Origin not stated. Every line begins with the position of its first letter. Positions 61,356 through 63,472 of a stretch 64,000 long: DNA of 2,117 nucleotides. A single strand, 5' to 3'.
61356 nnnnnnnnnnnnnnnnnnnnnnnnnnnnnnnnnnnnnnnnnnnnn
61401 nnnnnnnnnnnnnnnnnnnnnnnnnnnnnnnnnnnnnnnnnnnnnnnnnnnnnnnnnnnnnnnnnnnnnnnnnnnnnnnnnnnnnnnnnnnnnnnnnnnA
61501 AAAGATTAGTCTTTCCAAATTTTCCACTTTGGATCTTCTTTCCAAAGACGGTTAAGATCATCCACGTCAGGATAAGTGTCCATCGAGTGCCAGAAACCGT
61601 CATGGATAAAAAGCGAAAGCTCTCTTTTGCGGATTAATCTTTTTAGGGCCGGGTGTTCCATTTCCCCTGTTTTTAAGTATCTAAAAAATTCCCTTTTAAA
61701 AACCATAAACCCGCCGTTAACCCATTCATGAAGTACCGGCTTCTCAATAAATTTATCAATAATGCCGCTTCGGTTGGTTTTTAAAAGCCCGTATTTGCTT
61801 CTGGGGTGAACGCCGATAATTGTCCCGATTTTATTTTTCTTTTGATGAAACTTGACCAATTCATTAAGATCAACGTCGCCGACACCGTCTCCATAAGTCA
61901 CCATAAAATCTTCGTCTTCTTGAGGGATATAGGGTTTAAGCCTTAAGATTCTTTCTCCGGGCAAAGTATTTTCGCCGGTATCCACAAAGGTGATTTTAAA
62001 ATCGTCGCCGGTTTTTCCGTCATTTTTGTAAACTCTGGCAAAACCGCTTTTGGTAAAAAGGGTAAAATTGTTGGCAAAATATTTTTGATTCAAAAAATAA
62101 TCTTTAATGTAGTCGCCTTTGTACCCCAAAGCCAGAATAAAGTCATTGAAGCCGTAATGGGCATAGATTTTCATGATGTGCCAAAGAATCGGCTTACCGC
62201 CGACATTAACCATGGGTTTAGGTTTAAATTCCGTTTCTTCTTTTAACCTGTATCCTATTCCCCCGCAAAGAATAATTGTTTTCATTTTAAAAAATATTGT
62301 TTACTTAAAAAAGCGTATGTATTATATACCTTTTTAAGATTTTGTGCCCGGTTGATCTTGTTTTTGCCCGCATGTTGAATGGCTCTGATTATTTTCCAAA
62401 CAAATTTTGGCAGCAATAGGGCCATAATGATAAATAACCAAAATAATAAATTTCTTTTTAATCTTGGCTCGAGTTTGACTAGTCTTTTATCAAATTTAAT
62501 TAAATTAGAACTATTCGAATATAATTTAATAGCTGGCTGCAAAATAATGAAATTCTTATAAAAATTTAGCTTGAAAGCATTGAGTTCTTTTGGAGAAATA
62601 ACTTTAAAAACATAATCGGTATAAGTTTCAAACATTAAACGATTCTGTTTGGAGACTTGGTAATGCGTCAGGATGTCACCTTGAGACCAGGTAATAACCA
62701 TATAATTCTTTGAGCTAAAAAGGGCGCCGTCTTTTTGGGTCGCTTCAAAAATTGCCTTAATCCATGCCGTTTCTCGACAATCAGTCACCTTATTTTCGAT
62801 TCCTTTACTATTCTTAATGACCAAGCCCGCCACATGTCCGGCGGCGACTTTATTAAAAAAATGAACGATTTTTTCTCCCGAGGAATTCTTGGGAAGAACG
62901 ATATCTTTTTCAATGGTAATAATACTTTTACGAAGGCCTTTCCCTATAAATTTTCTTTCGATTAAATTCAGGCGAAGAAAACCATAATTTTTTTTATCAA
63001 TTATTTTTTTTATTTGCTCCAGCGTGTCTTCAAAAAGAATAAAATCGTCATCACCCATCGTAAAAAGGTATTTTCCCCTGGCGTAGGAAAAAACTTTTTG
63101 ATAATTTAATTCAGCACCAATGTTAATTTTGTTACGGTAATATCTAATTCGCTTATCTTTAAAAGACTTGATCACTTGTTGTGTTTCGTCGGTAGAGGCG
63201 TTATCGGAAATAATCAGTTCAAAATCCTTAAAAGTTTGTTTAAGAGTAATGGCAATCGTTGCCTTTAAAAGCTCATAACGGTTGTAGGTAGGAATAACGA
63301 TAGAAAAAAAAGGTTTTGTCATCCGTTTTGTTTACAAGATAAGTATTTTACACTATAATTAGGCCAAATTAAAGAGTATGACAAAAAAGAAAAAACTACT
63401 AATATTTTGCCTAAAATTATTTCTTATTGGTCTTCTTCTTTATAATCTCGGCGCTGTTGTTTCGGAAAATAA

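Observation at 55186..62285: CDP-3,6-dideoxyhexose pathway core (ddhA, ddhB-like, E1 dehydratase) combined with an acetolactate-synthase-like TPP enzyme and an aspartate-aminotransferase-fold aminotransferase: candidate pathway to a branched and/or aminated dideoxy sugar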

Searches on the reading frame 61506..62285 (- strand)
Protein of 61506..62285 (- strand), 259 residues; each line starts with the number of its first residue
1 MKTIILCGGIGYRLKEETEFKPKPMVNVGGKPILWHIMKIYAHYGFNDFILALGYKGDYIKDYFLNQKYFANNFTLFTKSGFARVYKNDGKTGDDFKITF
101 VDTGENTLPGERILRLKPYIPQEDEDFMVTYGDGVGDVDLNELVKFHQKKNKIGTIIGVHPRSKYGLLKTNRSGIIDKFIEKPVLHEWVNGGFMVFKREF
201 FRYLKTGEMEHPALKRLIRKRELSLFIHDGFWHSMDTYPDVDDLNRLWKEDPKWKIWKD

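Call 3: search_protein_families(library=pfam, proteins=[window:61506-62285:-])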
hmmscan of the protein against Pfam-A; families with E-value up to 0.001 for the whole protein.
window:61506-62285:- (259 aa): 2 families
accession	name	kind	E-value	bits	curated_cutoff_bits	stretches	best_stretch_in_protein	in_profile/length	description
PF00483.29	NTP_transferase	-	7.6e-20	72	21.2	1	2-213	1-201/245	Nucleotidyl transferase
PF12804.13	NTP_transf_3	-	8.5e-05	23.2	27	1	4-56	2-49/160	MobA-like NTP transferase domain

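Call 4: search_protein_families(library=ncbifam, proteins=[window:61506-62285:-])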
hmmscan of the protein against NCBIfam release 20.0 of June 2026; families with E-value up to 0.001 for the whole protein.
window:61506-62285:- (259 aa): 19 families
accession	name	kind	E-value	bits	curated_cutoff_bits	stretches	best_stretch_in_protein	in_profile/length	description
TIGR02623.1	G1P_cyt_trans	equivalog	1.1e-74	251.1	300.25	1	1-257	1-255/255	glucose-1-phosphate cytidylyltransferase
TIGR03992.1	Arch_glmU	subfamily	6e-23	81.4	292.1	2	1-71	1-71/393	bifunctional sugar-1-phosphate nucleotidylyltransferase/acetyltransferase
NF041313.1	UDPGP_AglF_Halo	equivalog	3e-19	69.4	400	2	1-65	1-65/234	UTP--glucose-1-phosphate uridylyltransferase AglF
NF052502.1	man1P_GTase_Rv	exception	4.8e-18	65.1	440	2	2-68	2-68/352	mannose-1-phosphate guanylyltransferase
NF049965.1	GlMnHpPGnyltfHddC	equivalog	5.5e-18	65.4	300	1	1-67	1-67/221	D-glycero-D-manno-heptose 1-phosphate guanosyltransferase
NF045761.1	NAMPUrTaseMurU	equivalog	9.5e-14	51.8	250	1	1-70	1-70/226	N-acetylmuramate alpha-1-phosphate uridylyltransferase MurU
NF041173.1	Sug_nt_acttase_Thmprot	equivalog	8.4e-13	48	600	1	1-248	1-227/405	bifunctional sugar-1-phosphate nucleotidylyltransferase/acetyltransferase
TIGR01208.1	rmlA_long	equivalog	1e-11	44.4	320.25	1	2-78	1-78/353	glucose-1-phosphate thymidylyltransferase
NF041135.1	IPPtranDIPPsyn_Thcocales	equivalog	6.8e-10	38.5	580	1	1-70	1-66/419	bifunctional L-myo-inositol-1-phosphate cytidylyltransferase/CDP-L-myo-inositol myo-inositolphosphotransferase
TIGR01099.1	galU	equivalog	3.9e-09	36.5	326.8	1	1-186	2-192/261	UTP--glucose-1-phosphate uridylyltransferase GalU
TIGR02091.1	glgC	equivalog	8.6e-09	34.9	424.9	1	3-187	3-180/364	glucose-1-phosphate adenylyltransferase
NF003670.0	PRK05293.1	equivalog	2.9e-08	33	470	1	118-199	111-199/382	glucose-1-phosphate adenylyltransferase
NF002772.0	PRK02862.1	equivalog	3e-07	29.5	537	0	124-185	116-181/429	glucose-1-phosphate adenylyltransferase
TIGR01173.1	glmU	equivalog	7.1e-07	28.4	366.85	1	1-182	1-152/452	bifunctional UDP-N-acetylglucosamine diphosphorylase/glucosamine-1-phosphate N-acetyltransferase GlmU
NF001947.0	PRK00725.1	subfamily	1.8e-06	27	470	0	3-31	19-47/426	glucose-1-phosphate adenylyltransferase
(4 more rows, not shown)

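Call 11: search_solved_structures(query=window:61506-62285:-, max_evalue=1e-10)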
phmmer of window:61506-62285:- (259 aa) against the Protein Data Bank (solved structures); distinct sequences matched with E-value up to 1e-10: 8.
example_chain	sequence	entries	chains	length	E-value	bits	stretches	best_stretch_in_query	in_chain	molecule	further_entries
1tzf_A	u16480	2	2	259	9.8e-55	189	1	2-258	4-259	Glucose-1-phosphate cytidylyltransferase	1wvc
8x7s_B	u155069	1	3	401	2.8e-16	62.9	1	1-208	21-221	UTP--glucose-1-phosphate uridylyltransferase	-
8yre_D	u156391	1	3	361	8.2e-14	54.8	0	1-63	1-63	Mannose-1-phosphate guanylyltransferase 1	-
7x8j_A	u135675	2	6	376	9.4e-14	54.6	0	1-63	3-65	Mannose-1-phosphate guanylyltransferase 1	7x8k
7whr_B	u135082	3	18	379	6.6e-13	51.8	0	1-63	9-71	Nucleotidyl transferase family protein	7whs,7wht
7d72_K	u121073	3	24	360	2.8e-12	49.7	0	1-61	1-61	Mannose-1-phosphate guanyltransferase beta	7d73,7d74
5xhw_A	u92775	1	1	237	1.5e-11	47.3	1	3-66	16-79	Putative 6-deoxy-D-mannoheptose pathway protein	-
6jq8_A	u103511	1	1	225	1.7e-11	47.1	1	3-66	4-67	Putative 6-deoxy-D-mannoheptose pathway protein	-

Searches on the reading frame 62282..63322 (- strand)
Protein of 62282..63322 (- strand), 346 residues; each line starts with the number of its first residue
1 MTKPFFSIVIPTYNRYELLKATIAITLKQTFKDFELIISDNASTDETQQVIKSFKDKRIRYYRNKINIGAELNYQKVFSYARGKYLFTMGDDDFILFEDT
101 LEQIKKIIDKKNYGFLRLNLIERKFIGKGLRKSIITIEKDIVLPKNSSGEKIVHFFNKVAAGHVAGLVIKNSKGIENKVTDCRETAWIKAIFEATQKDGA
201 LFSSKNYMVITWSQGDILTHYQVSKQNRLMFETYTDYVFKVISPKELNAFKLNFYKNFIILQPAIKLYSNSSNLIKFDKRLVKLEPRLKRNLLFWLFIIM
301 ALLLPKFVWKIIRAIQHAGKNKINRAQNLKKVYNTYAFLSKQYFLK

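Call 3: search_protein_families(library=pfam, proteins=[window:62282-63322:-])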
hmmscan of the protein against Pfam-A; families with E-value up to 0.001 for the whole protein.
window:62282-63322:- (346 aa): 3 families
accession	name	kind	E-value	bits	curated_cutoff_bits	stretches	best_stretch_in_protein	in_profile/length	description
PF00535.33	Glycos_transf_2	-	8.7e-26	91.3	23.3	1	7-113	1-108/168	Glycosyl transferase family 2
PF10111.15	Glyco_tranf_2_2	-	4.3e-08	33.4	27.3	1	7-112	1-110/276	Glycosyltransferase like family 2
PF13641.12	Glyco_tranf_2_3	-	1.1e-06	29.3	27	1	6-115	3-118/230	Glycosyltransferase like family 2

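Call 4: search_protein_families(library=ncbifam, proteins=[window:62282-63322:-])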
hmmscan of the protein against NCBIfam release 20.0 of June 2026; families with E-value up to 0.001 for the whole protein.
window:62282-63322:- (346 aa): 15 families
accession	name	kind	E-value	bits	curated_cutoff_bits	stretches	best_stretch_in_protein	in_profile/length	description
NF050050.1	ProtGlycPglI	equivalog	5.1e-22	78.6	500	1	3-151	1-156/306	GalNAc(5)-diNAcBac-PP-undecaprenol beta-1,3-glucosyltransferase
NF047683.1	TeichurnBiosyTuaG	equivalog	5.1e-19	68.9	400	1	2-121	4-126/252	teichuronic acid biosynthesis protein TuaG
TIGR04017.1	WcaA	equivalog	3.5e-14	53.1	495.75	1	2-94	3-97/279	colanic acid biosynthesis glycosyltransferase WcaA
NF007453.0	PRK10018.1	equivalog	4.4e-14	52.8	382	1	3-93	5-97/280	colanic acid biosynthesis glycosyltransferase WcaA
NF053739.1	GlytfEpsEBac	equivalog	1.2e-13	50.7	450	1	5-121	2-121/265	glycosyltransferase EpsE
NF041875.1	EPS_EpsD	equivalog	1.1e-11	44.7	370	1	7-103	2-99/325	exopolysaccharide biosynthesis glycosyltransferase EpsD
NF007482.0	PRK10073.1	equivalog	9.3e-11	41.3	423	1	3-95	5-98/334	glycosyltransferase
TIGR03937.1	PgaC_IcaA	equivalog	1.4e-10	40.7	422.3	1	4-103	45-145/407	poly-beta-1,6-N-acetyl-D-glucosamine synthase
NF038299.1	EPS_HpsN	equivalog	4.8e-10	38.9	425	1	5-115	2-114/317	hormogonium polysaccharide biosynthesis glycosyltransferase HpsN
TIGR04283.1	glyco_like_mftF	equivalog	6.8e-09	35.6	182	1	7-125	2-116/221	TIGR04283 family arsenosugar biosynthesis glycosyltransferase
TIGR04440.1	glyco_TIGR04440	domain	1.5e-08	34.6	70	1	7-109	3-107/215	TIGR00180 family glycosyltransferase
NF038302.1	EPS_HpsE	equivalog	2.5e-07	30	300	1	6-92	3-96/307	hormogonium polysaccharide biosynthesis glycosyltransferase HpsE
NF050113.1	gal_furan_GlfT1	equivalog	0.0001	21.7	330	1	9-94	4-90/290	galactofuranosyltransferase GlfT1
NF045692.1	OglycostaseCruG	equivalog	0.0003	19.8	600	1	7-61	44-100/386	2'-O-glycosyltransferase CruG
NF041394.1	GtaseAglG_Halo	equivalog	0.00062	19.1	440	1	7-105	4-104/304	glucosyl-dolichyl phosphate glucuronosyltransferase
